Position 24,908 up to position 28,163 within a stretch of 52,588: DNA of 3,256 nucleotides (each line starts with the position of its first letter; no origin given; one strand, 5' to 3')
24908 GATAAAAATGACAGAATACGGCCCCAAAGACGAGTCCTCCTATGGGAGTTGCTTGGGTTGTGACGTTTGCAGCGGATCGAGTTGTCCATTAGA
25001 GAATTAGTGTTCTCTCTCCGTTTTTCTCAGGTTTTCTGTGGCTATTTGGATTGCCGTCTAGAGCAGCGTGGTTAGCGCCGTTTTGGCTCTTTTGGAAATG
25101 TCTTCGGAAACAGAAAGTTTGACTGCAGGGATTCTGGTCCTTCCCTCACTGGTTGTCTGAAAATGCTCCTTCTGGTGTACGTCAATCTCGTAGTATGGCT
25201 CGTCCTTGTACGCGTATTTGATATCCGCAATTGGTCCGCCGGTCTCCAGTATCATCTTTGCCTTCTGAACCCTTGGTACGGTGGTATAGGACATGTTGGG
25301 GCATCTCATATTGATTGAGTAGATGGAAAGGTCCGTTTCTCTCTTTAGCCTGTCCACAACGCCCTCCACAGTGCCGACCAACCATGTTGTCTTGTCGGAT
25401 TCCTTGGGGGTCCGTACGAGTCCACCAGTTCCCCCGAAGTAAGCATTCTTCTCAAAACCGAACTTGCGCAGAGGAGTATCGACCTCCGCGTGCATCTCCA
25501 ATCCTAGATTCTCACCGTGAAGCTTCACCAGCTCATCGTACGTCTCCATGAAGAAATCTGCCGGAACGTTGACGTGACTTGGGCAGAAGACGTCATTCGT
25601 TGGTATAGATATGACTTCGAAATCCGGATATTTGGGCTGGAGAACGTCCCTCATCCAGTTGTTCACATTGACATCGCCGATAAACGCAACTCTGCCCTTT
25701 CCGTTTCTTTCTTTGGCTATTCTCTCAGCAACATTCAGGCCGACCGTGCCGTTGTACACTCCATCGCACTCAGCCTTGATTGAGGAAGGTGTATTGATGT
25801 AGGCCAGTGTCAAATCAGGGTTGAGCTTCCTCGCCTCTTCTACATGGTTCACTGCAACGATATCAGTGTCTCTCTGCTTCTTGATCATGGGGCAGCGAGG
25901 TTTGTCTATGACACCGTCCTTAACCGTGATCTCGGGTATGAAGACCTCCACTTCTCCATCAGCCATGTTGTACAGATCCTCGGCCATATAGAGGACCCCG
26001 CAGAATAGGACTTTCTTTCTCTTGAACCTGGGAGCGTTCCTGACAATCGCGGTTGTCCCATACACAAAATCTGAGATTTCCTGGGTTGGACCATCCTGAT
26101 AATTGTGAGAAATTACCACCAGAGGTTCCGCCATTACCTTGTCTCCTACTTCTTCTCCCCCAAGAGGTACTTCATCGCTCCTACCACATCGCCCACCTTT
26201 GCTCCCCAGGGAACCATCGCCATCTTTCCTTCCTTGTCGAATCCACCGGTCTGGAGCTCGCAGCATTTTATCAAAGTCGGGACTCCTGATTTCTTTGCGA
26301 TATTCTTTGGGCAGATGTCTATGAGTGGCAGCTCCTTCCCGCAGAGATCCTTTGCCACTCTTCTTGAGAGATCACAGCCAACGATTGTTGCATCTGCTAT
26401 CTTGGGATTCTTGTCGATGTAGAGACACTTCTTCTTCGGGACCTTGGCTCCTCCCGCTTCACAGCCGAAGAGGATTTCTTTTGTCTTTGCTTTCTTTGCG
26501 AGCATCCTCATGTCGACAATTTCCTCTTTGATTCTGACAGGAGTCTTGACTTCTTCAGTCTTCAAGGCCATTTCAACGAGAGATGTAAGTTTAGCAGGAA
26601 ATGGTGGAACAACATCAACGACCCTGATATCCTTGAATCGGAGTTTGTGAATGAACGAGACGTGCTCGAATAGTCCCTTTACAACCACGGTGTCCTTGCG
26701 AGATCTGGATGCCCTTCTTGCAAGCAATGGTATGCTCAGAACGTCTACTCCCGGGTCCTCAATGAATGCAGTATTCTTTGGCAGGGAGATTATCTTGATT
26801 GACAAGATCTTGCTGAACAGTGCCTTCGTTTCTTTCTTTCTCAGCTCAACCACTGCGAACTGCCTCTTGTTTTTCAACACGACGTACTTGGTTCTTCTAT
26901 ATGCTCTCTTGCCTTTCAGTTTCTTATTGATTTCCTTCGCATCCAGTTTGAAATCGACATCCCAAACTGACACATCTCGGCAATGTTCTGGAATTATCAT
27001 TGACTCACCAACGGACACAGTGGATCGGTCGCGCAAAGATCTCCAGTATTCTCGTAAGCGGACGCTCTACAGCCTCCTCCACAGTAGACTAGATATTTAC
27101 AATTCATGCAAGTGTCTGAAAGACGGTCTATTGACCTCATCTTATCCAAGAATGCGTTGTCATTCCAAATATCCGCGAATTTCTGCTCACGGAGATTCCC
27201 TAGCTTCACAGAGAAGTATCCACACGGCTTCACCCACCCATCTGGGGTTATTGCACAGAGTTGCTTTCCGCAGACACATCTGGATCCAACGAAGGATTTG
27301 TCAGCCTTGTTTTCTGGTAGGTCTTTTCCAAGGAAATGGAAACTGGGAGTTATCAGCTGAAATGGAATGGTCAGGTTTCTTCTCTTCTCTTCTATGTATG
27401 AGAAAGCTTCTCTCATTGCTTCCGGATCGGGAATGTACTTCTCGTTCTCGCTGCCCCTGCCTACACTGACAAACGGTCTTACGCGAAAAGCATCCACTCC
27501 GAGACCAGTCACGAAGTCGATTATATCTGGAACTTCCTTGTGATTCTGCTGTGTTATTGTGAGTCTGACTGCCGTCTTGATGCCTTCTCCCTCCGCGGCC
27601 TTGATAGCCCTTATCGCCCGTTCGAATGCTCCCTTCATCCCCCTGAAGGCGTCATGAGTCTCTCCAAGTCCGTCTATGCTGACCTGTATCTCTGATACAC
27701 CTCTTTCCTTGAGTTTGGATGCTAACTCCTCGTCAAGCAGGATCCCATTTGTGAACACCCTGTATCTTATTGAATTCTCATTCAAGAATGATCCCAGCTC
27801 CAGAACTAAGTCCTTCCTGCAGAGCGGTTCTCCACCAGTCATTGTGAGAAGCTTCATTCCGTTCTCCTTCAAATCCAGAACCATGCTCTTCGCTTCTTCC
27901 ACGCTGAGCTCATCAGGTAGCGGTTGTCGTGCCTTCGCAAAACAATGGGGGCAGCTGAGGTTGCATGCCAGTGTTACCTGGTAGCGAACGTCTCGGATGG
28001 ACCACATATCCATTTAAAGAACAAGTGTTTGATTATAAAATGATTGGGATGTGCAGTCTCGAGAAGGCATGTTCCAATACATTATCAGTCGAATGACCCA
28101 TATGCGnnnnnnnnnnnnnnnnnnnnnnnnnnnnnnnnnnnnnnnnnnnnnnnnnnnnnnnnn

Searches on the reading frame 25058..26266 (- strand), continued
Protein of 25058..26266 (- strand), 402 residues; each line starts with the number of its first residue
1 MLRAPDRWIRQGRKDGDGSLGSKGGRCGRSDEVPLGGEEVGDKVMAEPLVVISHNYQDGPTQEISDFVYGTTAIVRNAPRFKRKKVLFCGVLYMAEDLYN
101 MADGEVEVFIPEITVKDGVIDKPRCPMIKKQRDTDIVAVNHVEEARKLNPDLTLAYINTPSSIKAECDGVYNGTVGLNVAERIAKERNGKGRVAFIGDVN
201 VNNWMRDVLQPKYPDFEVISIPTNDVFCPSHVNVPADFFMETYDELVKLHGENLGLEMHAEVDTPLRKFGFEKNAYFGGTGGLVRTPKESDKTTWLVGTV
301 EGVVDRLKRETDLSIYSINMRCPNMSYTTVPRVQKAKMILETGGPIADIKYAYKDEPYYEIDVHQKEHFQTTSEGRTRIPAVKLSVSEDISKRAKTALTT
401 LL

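Call 81: search_solved_structures(query=window:25058-26134:-, max_evalue=0.001)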
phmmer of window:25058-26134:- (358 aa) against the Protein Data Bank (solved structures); distinct sequences matched with E-value up to 0.001: 10.
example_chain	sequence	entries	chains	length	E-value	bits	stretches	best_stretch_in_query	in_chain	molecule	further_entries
7p4p_A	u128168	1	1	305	6.3e-15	58.2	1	5-288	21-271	Quinolinate synthase A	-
7p4q_A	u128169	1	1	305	1.3e-14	57.1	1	5-288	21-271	Quinolinate synthase A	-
4p3x_A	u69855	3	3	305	1.4e-14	57.1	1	5-288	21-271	Quinolinate synthase A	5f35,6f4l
5f33_A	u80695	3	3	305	4.4e-14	55.4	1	5-288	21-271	Quinolinate synthase A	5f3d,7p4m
6g74_A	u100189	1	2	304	4.9e-14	55.3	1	5-288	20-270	Quinolinate synthase A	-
5lqm_A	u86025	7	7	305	4.9e-14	55.2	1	5-288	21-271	Quinolinate synthase A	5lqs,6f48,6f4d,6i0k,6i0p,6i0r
1wzu_A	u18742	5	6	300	2.7e-08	36.4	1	6-265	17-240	Quinolinate synthetase A | Quinolinate synthase A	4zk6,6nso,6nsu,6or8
5ktm_A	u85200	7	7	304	2.8e-08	36.3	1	6-265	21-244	Quinolinate synthase A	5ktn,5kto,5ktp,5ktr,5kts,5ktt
6ora_A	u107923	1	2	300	6.5e-08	35.1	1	6-265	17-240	Quinolinate synthase A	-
4hhe_A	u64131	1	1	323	1.5e-07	33.9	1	6-265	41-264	Quinolinate synthase A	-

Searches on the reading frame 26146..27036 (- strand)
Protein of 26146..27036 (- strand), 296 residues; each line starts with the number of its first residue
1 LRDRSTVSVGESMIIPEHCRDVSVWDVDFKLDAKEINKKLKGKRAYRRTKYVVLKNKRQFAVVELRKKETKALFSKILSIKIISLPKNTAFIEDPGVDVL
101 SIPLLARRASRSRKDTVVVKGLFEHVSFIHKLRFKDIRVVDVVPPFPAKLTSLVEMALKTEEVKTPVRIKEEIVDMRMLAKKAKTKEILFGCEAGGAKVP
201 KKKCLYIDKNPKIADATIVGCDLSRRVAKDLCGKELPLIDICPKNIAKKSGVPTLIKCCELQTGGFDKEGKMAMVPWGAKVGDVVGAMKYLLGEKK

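Call 6: search_protein_families(library=pfam, proteins=[window:26146-27036:-], max_evalue=0.01)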
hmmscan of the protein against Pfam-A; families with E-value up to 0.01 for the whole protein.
window:26146-27036:- (296 aa): 2 families
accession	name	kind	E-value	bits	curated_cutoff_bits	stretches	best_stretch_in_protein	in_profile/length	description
PF24830.1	DUF7714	-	6.1e-65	219.6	25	1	13-292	1-277/280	Family of unknown function (DUF7714)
PF01876.22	RNase_P_p30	-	0.0022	17.9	35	1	30-111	50-125/214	RNase P subunit p30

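Call 15: search_protein_families(library=ncbifam, proteins=[window:26146-27036:-], max_evalue=0.01)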
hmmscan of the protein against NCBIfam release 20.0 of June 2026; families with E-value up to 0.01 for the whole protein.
window:26146-27036:- (296 aa): 1 family
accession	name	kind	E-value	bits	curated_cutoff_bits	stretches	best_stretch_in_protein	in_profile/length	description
NF052538.2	CoM_XcbA_fam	subfamily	9.3e-68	228.6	150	1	14-294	8-291/293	XcbA family protein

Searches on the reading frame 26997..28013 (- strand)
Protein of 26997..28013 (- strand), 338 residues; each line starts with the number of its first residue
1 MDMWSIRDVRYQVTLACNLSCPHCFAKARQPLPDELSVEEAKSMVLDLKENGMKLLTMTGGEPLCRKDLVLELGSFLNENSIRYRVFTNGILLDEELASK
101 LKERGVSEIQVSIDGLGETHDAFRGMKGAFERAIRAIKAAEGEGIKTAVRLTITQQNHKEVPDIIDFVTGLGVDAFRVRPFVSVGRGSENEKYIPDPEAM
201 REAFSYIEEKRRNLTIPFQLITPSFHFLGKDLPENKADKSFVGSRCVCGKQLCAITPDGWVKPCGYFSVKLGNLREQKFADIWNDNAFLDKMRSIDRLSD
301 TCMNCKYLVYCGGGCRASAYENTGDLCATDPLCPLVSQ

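Call 6: search_protein_families(library=pfam, proteins=[window:26997-28013:-], max_evalue=0.01)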
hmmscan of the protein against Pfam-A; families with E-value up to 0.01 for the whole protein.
window:26997-28013:- (338 aa): 3 families
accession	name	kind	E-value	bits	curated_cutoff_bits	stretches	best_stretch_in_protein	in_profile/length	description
PF04055.27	Radical_SAM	-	7.6e-29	101.4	29.5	1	12-168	2-166/166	Radical SAM superfamily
PF13186.11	SPASM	-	1.2e-10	41.9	21.5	1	246-306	1-67/67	Iron-sulfur cluster-binding domain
PF13353.11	Fer4_12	-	2.5e-08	34.7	22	1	16-116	14-116/137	4Fe-4S single cluster domain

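Call 10: find_encoding_contigs(protein=window:26997-28013:-, flank=10000)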
Protein window:26997-28013:- (338 aa): no gene with exactly this product is on record in the collection.

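Call 15: search_protein_families(library=ncbifam, proteins=[window:26997-28013:-], max_evalue=0.01)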
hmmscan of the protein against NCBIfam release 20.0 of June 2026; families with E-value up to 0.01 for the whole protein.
window:26997-28013:- (338 aa): 85 families (the best 25 are shown)
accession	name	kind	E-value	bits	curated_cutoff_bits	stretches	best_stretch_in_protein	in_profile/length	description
TIGR04545.1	rSAM_ahbD_hemeb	equivalog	1.1e-69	235.5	500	1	10-333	3-335/339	heme b synthase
TIGR04055.1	rSAM_NirJ2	equivalog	1.3e-63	215.5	500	1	11-333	4-322/326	putative heme d1 biosynthesis radical SAM protein NirJ2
TIGR04347.1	pseudo_SAM_Halo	equivalog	6.8e-58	196.8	525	2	9-207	40-238/390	TIGR04347 family pseudo-SAM/SPASM protein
TIGR04053.2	TIGR04053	equivalog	1.9e-57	195.2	395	2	11-209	12-212/366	TIGR04053 family radical SAM/SPASM domain-containing protein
TIGR04051.1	rSAM_NirJ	equivalog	3.8e-56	190.6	515.45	2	12-209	7-204/354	heme d1 biosynthesis radical SAM protein NirJ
TIGR04546.1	rSAM_ahbC_deAc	equivalog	6.1e-56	189.9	650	2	9-214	41-246/390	12,18-didecarboxysiroheme deacetylase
TIGR04054.1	rSAM_NirJ1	equivalog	4.3e-54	183.6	650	2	9-210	38-239/387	putative heme d1 biosynthesis radical SAM protein NirJ1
TIGR04303.1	GeoRSP_rSAM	equivalog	1.1e-46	159.9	400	1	10-333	8-324/325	GeoRSP system radical SAM/SPASM protein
NF045574.1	sacti_mat_StsB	exception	8.5e-41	140.3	625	1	5-326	94-406/466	StsB family radical SAM/SPASM domain sactipeptide maturase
TIGR04340.1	rSAM_ACGX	hypoth_equivalog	1.3e-40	139.7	400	1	10-333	6-337/341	radical SAM/SPASM domain protein, ACGX system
TIGR02109.1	PQQ_syn_pqqE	equivalog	1.2e-38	133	381.35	1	12-335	12-332/358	pyrroloquinoline quinone biosynthesis protein PqqE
TIGR04133.1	rSAM_w_lipo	hypoth_equivalog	5.5e-38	130.8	425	1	5-315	22-331/350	TIGR04133 family radical SAM/SPASM protein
TIGR03962.1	mycofact_rSAM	equivalog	1.6e-37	129.5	265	1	11-333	16-331/339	mycofactocin radical SAM maturase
TIGR04250.1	SCM_rSAM_ScmE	equivalog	8.4e-37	126.9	400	1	7-326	3-338/358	SynChlorMet cassette radical SAM/SPASM protein ScmE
NF050035.1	rSAM_WgK_link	exception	7.4e-36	123.9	650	2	11-223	13-227/367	radical SAM/SPASM peptide maturase WgkB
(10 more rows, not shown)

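Call 80: search_solved_structures(query=window:26997-28013:-, max_evalue=0.00001)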
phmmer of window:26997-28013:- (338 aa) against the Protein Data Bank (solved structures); distinct sequences matched with E-value up to 0.00001: 21.
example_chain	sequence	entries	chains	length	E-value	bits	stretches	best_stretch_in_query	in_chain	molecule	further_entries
6efn_A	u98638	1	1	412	1.3e-32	116.2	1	10-287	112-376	Sporulation killing factor maturation protein SkfB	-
6c8v_A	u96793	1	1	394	1.4e-17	66.8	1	12-335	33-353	Coenzyme PQQ synthesis protein E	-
5v1q_A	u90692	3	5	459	7e-16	61.2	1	14-333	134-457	Radical SAM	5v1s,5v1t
7vob_C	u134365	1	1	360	7.8e-16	61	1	13-179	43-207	Cytosylglucuronate decarboxylase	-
7voc_C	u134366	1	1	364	8e-16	61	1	13-179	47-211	Cytosylglucuronate decarboxylase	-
5wgg_A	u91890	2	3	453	2e-15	59.7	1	12-325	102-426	Radical SAM domain protein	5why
1tv7_A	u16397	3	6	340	3e-10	42.7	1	6-154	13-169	Molybdenum cofactor biosynthesis protein A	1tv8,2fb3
7tol_A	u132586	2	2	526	3.1e-10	42.6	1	12-182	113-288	glycerol dibiphytanyl glycerol tetraether - macrocyclic archaeol synthase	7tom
2fb2_A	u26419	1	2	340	2e-09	40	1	6-154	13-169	Molybdenum cofactor biosynthesis protein A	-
9dfu_A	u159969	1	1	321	6.7e-09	38.2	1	8-196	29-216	Radical SAM core domain-containing protein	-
9dfn_A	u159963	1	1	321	1.7e-08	36.9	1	9-196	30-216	Radical SAM core domain-containing protein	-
4k37_A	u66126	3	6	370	3.4e-08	35.9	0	243-318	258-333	Anaerobic sulfatase-maturating enzyme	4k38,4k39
4k36_A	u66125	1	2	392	4.7e-08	35.5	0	243-318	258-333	Anaerobic sulfatase-maturating enzyme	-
4m7s_A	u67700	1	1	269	1e-06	31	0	239-306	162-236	BtrN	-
4m7t_A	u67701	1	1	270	1.1e-06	31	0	239-306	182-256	BtrN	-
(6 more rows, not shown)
